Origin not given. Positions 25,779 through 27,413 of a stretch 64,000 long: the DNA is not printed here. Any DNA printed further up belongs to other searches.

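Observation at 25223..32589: Stand-alone sctN-sctU injectisome operon embedded among housekeeping genes, with no sctV/C/D/J, needle or translocon genes nearby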

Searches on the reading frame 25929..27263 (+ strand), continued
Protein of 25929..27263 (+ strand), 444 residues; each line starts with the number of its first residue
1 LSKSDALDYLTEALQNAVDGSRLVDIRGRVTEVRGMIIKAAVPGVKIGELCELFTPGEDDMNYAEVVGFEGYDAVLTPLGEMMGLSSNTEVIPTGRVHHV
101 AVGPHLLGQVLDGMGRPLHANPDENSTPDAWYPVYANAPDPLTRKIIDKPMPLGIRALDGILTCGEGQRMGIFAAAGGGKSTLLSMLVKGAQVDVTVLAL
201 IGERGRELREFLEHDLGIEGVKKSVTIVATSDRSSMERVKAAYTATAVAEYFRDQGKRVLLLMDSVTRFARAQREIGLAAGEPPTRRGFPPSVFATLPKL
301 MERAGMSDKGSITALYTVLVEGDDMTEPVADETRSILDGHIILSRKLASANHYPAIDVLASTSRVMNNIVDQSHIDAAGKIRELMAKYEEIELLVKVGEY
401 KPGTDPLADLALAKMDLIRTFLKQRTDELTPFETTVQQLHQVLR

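Call 35: find_encoding_contigs(protein=P0193, flank=10000, max_places=2)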
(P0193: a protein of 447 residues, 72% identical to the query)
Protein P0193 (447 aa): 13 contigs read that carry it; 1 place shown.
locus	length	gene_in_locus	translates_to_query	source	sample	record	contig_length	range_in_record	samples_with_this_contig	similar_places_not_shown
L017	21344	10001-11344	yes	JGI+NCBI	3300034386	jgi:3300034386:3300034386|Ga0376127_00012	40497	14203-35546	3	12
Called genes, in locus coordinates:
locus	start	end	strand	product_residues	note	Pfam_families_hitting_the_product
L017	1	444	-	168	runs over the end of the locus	PF00210:Ferritin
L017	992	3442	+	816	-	PF12796:Ank_2, PF13637:Ank_4, PF12796:Ank_2, PF12796:Ank_2, PF12796:Ank_2, PF12796:Ank_2, PF13857:Ank_5, PF12796:Ank_2, +14 more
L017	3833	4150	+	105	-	-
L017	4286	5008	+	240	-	-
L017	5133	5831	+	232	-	-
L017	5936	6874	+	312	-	PF02951:GSH-S_N, PF02955:GSH-S_ATP, PF08443:RimK, PF14398:ATPgrasp_YheCD (weak)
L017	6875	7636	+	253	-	PF04445:SAM_MT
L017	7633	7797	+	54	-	-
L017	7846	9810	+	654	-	PF00999:Na_H_Exchanger, PF02254:TrkA_N, PF02080:TrkA_C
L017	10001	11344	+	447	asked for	PF02874:ATP-synt_ab_N (weak), PF00006:ATP-synt_ab, PF18269:T3SS_ATPase_C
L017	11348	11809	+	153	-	PF07321:YscO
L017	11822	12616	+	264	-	PF09483:HpaP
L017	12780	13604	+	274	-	PF28396:SepQ_C, PF01052:FliMN_C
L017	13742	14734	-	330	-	-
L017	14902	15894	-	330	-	-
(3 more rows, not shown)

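Call 36: find_encoding_contigs(protein=P0212, flank=10000, max_places=1)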
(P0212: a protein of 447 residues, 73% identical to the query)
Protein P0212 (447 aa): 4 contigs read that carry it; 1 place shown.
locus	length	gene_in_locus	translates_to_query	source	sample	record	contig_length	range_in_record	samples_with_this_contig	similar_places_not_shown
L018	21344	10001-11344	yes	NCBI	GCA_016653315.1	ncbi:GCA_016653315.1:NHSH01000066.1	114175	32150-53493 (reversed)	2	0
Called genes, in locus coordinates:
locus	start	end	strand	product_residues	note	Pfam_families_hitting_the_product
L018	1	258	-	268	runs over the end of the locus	-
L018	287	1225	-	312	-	PF04888:SseC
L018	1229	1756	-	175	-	PF07720:TPR_3 (weak)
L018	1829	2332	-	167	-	-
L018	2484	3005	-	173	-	-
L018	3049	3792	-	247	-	-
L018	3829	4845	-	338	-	-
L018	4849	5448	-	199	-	PF09621:LcrR (weak)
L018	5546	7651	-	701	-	PF00771:FHIPEP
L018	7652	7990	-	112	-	PF13424:TPR_12 (faint), PF14559:TPR_19 (faint), PF07719:TPR_2 (faint), PF07721:TPR_4 (faint), PF13181:TPR_8 (faint), PF13428:TPR_14 (faint), PF13174:TPR_6 (faint), PF13432:TPR_16 (weak)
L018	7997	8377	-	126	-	PF09474:Type_III_YscX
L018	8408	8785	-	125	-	PF21665:Type_III_SycN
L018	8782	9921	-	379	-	PF07201:HrpJ, PF09059:TyeA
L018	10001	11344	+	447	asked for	PF02874:ATP-synt_ab_N, PF00006:ATP-synt_ab, PF18269:T3SS_ATPase_C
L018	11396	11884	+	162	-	PF07321:YscO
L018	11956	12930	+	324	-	-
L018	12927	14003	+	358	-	PF01052:FliMN_C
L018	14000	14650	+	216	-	PF00813:FliP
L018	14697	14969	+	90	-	PF01313:Bac_export_3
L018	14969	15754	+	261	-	PF01311:Bac_export_1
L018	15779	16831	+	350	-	PF01312:Bac_export_2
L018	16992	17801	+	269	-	-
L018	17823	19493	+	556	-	PF17149:CHASE5, PF00990:GGDEF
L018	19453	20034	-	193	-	PF01300:Sua5_yciO_yrdC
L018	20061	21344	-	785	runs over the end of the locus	PF01751:Toprim, PF01131:Topoisom_bac, PF01396:Zn_ribbon_Top1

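Call 42: find_encoding_contigs(protein=P0210, flank=10000, max_places=1)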
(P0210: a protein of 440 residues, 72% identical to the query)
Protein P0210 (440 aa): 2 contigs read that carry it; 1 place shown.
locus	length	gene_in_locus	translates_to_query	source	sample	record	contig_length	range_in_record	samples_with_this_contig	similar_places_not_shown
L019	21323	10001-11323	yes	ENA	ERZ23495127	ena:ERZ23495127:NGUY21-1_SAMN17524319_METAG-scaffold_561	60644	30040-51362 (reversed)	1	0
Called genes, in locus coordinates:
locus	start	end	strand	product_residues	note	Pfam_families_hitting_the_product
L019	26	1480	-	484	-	-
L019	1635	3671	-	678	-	PF00771:FHIPEP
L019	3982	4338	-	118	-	-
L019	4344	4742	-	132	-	PF09474:Type_III_YscX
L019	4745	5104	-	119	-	PF01740:STAS, PF13466:STAS_2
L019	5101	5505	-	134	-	PF21665:Type_III_SycN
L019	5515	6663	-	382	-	PF07201:HrpJ, PF09059:TyeA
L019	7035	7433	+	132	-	PF05932:CesT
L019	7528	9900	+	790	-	PF00672:HAMP (faint), PF07228:SpoIIE, PF13581:HATPase_c_2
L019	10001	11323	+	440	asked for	PF02874:ATP-synt_ab_N, PF00006:ATP-synt_ab, PF18269:T3SS_ATPase_C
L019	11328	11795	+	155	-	PF02050:FliJ (faint), PF07321:YscO, PF16789:YscO-like (weak)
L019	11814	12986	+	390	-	PF09483:HpaP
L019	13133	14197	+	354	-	PF01052:FliMN_C (faint)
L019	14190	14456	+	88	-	PF01313:Bac_export_3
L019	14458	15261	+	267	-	PF01311:Bac_export_1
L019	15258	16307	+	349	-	PF01312:Bac_export_2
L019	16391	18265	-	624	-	PF00270:DEAD (faint), PF02534:T4SS-DNA_transf (faint), PF01935:DUF87, PF04851:ResIII (faint)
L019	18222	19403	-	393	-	-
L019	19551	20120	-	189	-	PF27324:MjaV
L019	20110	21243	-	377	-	PF01555:N6_N4_Mtase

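Call 43: find_homologous_proteins(query=L019:1635-3671:-, max_evalue=1e-100)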
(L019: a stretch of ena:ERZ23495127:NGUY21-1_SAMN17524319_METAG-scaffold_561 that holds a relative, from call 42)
Query L019:1635-3671:- (678 aa): 7927 proteins with E <= 1e-100 among 8000 candidates; the best 120 are listed.
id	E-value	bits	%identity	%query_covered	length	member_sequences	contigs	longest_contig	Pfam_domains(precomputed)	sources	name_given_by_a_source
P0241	0.0e+0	1453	100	100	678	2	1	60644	PF00771.26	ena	-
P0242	0.0e+0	1311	89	100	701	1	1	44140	PF00771.26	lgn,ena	-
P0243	0.0e+0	1305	89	100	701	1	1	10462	PF00771.26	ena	-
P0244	0.0e+0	1099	74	100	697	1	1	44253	PF00771.26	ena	-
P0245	0.0e+0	1083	73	100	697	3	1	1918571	PF00771.26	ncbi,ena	-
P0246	9.1e-294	994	68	100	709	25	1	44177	PF00771.26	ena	-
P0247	6.6e-293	991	68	100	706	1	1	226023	PF00771.26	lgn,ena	-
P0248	1.8e-292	990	67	100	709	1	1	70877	PF00771.26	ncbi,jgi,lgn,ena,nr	ncbi:MAG: type III secretion system export apparatus subunit SctV [Chromatiales bacterium]|nr:type I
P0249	1.6e-291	987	66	100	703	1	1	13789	PF00771.26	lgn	-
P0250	9.4e-291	984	67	100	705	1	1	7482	PF00771.26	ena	-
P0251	2.0e-289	980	67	100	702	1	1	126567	PF00771.26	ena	-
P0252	1.3e-287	974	66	100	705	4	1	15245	PF00771.26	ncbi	-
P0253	3.3e-287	972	66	100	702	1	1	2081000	PF00771.26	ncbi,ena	-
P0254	7.9e-287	971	66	100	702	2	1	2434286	PF00771.26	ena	-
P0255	4.0e-286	969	65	100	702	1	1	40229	PF00771.26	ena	-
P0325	4.1e-278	942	64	100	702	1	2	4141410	PF00771.26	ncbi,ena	-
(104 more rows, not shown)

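Call 49: find_encoding_contigs(protein=P0325, flank=10000, max_places=2)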
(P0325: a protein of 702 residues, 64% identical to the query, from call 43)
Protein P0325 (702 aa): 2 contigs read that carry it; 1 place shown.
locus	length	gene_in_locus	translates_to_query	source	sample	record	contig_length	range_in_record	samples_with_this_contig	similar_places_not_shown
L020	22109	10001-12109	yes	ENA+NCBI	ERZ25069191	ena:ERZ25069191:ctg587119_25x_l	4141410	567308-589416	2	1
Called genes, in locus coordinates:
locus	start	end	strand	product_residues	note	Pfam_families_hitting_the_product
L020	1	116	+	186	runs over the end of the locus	-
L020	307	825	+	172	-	PF14559:TPR_19 (faint), PF07720:TPR_3 (weak)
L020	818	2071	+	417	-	-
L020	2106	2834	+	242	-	-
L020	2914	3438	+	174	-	PF07720:TPR_3 (weak)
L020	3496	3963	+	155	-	PF05932:CesT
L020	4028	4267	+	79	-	-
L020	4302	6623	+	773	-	-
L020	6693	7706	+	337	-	-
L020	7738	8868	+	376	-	PF07201:HrpJ, PF09059:TyeA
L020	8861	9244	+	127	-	-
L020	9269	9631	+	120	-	PF09474:Type_III_YscX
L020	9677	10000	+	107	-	-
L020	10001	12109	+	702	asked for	PF00771:FHIPEP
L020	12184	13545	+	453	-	PF02874:ATP-synt_ab_N (weak), PF00006:ATP-synt_ab, PF18269:T3SS_ATPase_C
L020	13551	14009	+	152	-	PF07321:YscO, PF16789:YscO-like (weak)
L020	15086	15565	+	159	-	PF09483:HpaP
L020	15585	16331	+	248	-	PF26304:FliMN_C_rel (weak)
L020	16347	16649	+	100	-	PF28396:SepQ_C (weak), PF01052:FliMN_C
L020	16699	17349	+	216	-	PF00813:FliP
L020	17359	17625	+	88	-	PF01313:Bac_export_3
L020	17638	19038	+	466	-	PF16697:Yop-YscD_cpl, PF23893:Y4YQ_C (weak)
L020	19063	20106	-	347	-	PF01312:Bac_export_2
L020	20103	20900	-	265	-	PF01311:Bac_export_1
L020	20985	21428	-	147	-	PF05932:CesT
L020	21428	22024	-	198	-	PF06635:T3SS_SCTL, PF02108:FliH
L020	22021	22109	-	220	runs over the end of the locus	PF06578:YscK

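Call 50: find_encoding_contigs(protein=P0253, flank=10000, max_places=2)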
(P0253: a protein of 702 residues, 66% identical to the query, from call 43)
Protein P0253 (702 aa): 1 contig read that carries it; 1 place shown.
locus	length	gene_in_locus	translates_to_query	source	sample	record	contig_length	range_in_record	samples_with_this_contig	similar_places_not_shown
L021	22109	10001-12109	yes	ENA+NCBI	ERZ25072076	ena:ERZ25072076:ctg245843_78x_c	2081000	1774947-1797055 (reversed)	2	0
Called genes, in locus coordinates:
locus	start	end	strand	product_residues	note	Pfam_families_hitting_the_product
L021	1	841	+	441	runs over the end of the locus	PF02874:ATP-synt_ab_N (weak), PF00006:ATP-synt_ab, PF18269:T3SS_ATPase_C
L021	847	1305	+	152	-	PF07321:YscO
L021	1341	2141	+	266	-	PF09483:HpaP (weak)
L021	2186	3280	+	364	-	PF28396:SepQ_C, PF01052:FliMN_C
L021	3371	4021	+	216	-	PF00813:FliP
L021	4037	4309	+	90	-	PF01313:Bac_export_3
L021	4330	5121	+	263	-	PF01311:Bac_export_1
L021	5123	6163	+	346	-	PF01312:Bac_export_2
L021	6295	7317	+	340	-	-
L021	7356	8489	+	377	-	PF07201:HrpJ, PF09059:TyeA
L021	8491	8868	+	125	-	-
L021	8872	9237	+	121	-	PF01740:STAS, PF13466:STAS_2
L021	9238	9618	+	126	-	PF09474:Type_III_YscX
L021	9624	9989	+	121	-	-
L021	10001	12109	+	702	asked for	PF00771:FHIPEP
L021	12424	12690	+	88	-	-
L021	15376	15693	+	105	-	-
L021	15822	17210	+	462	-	PF05697:Trigger_N, PF05698:Trigger_C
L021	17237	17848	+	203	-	PF00574:CLP_protease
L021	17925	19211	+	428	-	PF06689:zf-C4_ClpX, PF01078:Mg_chelatase (faint), PF14532:Sigma54_activ_2 (weak), PF00004:AAA, PF07724:AAA_2, PF07728:AAA_5 (weak), PF13401:AAA_22 (weak), PF10431:ClpB_D2-small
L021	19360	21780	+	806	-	PF02190:LON_substr_bdg, PF00004:AAA, PF07728:AAA_5 (weak), PF22667:Lon_lid, PF05362:Lon_C, PF13541:ChlI (faint)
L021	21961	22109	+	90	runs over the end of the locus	PF00216:Bac_DNA_binding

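Call 60: find_encoding_contigs(protein=P0187, flank=10000, max_places=2)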
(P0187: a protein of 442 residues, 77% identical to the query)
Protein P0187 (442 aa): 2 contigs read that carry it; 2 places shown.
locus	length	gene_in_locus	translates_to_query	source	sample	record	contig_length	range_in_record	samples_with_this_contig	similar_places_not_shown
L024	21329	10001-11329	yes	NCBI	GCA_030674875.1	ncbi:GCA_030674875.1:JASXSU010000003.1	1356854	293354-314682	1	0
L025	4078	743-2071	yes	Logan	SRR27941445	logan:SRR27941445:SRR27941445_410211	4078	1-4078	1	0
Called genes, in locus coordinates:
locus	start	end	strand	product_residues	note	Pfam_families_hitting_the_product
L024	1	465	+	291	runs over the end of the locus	PF01435:Peptidase_M48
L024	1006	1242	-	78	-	-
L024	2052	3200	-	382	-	PF13439:Glyco_transf_4, PF13579:Glyco_trans_4_4, PF20706:GT4-conflict (weak), PF00534:Glycos_transf_1, PF13692:Glyco_trans_1_4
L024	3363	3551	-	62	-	-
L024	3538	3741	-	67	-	-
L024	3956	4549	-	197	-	PF13936:HTH_38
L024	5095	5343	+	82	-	PF01722:BolA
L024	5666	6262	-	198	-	PF06559:DCD_N, PF22769:DCD, PF00692:dUTPase (weak)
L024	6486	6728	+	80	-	PF13936:HTH_38, PF13384:HTH_23 (weak)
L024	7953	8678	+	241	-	PF00005:ABC_tran, PF12399:BCA_ABC_TP_C (weak)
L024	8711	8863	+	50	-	-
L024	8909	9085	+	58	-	-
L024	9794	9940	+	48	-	-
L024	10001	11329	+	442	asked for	PF02874:ATP-synt_ab_N (weak), PF00006:ATP-synt_ab, PF18269:T3SS_ATPase_C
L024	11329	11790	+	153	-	PF07321:YscO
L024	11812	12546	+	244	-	PF09483:HpaP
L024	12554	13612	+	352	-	-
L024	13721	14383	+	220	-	PF00813:FliP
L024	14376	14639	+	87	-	PF01313:Bac_export_3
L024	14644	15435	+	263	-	PF01311:Bac_export_1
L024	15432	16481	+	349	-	PF01312:Bac_export_2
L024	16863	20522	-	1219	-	PF27051:TamB_N, PF04357:TamB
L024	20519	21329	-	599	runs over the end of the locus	PF17243:POTRA_TamA_1, PF07244:POTRA (faint), PF01103:Omp85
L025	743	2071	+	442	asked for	PF02874:ATP-synt_ab_N (weak), PF00006:ATP-synt_ab, PF18269:T3SS_ATPase_C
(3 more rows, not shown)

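Call 73: search_protein_representatives(alignment_id=A1)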
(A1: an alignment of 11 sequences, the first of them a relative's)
Query: 11 sequences, 702 profile positions. Proteins with E-value up to 0.001 (for the whole library): 13749; up to 1e-10: 9082; up to 1e-30: 3536. The best 150 are listed.
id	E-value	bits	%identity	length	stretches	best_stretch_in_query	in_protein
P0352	0.0e+00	1114.9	-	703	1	3-702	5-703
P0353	0.0e+00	1030.5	-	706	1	6-702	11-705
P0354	4.0e-270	914.5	-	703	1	8-702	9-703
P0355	2.4e-266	902.0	-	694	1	6-702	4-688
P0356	6.4e-266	900.6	-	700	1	2-702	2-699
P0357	3.4e-259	878.3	-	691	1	16-702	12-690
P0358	3.9e-257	871.6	-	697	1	7-702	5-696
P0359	7.3e-257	870.7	-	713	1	8-701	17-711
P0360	3.8e-250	848.4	-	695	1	6-701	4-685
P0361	2.4e-243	826.0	-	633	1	7-483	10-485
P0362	4.6e-242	821.7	-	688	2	6-326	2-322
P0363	9.1e-239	810.8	-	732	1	11-702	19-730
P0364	2.7e-237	806.0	-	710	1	3-702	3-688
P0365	1.4e-234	797.0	-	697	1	5-701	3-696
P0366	3.2e-234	795.8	-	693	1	2-701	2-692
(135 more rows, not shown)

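Call 74: list_cluster_members(proteins=[P0353, P0354, P0355, P0356, P0357, P0358, P0359, P0360, P0362, P0363])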
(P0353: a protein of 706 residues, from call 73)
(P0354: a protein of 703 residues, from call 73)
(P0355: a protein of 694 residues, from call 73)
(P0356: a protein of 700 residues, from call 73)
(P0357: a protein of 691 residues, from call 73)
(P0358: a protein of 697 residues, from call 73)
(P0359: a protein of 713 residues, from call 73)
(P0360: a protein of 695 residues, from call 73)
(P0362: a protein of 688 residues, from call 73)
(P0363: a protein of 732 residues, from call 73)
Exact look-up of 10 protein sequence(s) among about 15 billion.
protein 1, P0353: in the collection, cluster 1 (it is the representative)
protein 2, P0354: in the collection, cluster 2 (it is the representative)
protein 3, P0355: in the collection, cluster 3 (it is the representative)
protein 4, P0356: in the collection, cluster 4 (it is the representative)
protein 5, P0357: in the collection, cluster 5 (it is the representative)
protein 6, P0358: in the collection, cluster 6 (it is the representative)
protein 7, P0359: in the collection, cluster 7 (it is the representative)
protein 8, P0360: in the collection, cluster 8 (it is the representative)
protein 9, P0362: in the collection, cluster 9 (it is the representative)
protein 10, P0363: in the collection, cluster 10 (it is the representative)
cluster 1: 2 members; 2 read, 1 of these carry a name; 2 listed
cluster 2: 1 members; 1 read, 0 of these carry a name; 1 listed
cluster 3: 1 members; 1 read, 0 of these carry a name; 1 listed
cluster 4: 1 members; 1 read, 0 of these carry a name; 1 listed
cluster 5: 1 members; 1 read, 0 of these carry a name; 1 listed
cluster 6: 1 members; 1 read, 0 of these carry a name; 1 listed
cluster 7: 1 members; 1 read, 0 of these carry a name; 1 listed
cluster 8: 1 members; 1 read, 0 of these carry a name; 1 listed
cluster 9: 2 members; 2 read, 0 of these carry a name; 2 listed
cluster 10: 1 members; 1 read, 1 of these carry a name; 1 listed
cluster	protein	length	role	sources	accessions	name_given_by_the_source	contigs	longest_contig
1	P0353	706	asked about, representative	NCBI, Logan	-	-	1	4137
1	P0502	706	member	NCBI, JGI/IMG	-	type III secretion protein V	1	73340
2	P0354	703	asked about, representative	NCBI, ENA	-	-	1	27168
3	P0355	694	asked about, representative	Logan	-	-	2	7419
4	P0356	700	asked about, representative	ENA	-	-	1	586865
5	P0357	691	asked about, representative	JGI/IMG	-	-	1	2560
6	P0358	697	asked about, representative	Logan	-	-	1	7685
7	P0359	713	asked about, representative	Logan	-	-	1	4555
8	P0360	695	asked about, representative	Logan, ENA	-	-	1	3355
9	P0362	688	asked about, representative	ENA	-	-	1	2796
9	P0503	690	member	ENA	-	-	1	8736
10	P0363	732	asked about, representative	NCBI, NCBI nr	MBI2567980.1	MAG: type III secretion system export apparatus subunit SctV [Candidatus Schekmanbacteria ... | type III secretion system export apparatus subunit SctV [Candidatus Schekmanbacteria ...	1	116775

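Call 76: list_cluster_members(proteins=[P0352])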
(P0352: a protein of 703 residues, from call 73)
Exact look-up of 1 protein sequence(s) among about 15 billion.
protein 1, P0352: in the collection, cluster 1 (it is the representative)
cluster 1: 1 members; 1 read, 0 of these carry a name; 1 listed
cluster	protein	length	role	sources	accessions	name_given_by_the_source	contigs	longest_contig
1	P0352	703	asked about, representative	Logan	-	-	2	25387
